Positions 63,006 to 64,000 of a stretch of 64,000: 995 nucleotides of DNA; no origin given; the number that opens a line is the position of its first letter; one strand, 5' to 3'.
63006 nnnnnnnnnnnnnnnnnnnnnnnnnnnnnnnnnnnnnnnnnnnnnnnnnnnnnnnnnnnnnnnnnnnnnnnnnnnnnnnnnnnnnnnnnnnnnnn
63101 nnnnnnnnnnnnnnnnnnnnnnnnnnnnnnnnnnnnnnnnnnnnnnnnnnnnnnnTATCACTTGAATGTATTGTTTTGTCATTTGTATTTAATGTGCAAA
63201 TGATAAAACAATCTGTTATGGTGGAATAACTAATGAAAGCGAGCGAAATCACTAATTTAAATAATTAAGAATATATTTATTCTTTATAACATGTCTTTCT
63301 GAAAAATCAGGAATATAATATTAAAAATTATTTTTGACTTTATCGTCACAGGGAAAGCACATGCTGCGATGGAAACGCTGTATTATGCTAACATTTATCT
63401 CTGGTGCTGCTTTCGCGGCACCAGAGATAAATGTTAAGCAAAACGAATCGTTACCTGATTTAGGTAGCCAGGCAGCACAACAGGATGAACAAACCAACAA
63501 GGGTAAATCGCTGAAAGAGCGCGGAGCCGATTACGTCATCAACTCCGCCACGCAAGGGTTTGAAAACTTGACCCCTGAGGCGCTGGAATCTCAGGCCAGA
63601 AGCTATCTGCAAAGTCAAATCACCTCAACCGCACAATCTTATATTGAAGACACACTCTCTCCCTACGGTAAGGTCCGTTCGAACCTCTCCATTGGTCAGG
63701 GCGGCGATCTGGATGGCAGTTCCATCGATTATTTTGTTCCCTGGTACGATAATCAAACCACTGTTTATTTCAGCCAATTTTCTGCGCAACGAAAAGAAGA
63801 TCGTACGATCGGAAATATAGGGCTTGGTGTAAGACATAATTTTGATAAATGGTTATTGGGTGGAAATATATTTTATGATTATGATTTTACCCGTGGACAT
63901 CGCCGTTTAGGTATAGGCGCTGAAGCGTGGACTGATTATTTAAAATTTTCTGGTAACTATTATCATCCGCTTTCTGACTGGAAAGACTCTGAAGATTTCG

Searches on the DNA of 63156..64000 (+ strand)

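Call 52: search_dna_similar(query=window:63156-64000:+, collection=ecoli_genomes, mode=near, max_rows=8, rows=spread)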
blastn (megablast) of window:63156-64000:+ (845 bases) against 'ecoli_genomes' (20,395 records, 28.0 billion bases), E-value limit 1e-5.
Records with a match: 1749; places in all: 1753; records where one place covers at least 80% of the query: 1743.
Genomes with a match: 1749 of 5426; with a place that covers at least 80% of the query: 1743. Places per genome that has any: lowest 1, median 1, highest 2. On chromosomes: 1753 places; on plasmids: 0.
Best place of each record, by identity: >=99% 566; 95-99% 6; 90-95% 1090; 80-90% 87.
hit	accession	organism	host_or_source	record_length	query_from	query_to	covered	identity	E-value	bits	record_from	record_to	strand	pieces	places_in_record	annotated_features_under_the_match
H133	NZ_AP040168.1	Escherichia coli strain NR2550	Homo sapiens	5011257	1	845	100%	100.0%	0e+0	1580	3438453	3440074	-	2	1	IS1 family transposase | inverse autotransporter beta domain-containing protein | sinH: intimin-like inverse autotransporter SinH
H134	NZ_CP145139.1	Escherichia coli strain CAVp367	Homo sapiens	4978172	1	845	100%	100.0%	0e+0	1561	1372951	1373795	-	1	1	sinH: intimin-like inverse autotransporter SinH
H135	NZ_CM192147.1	Escherichia coli strain Ec-U4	Homo sapiens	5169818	1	845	100%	100.0%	0e+0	1561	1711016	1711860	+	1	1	sinH: intimin-like inverse autotransporter SinH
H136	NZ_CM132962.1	Escherichia coli strain 405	Homo sapiens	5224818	1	845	100%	94.5%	0e+0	1304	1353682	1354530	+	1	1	sinH: intimin-like inverse autotransporter SinH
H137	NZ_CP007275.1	Escherichia coli strain O18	-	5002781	1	845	100%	93.9%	0e+0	1275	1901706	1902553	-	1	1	intimin-like inverse autotransporter protein SinH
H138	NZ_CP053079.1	Escherichia coli strain K56-43-un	Homo sapiens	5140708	1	845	100%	93.8%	0e+0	1271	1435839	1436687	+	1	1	sinH: intimin-like inverse autotransporter SinH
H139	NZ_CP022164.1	Escherichia coli strain M160133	Homo sapiens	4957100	1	843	100%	90.2%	0e+0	1101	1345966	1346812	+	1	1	sinH: intimin-like inverse autotransporter SinH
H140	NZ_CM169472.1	Escherichia coli strain ESDR8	hospital sewage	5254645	767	843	9%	90.9%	8e-19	104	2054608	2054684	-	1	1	sinH: intimin-like inverse autotransporter SinH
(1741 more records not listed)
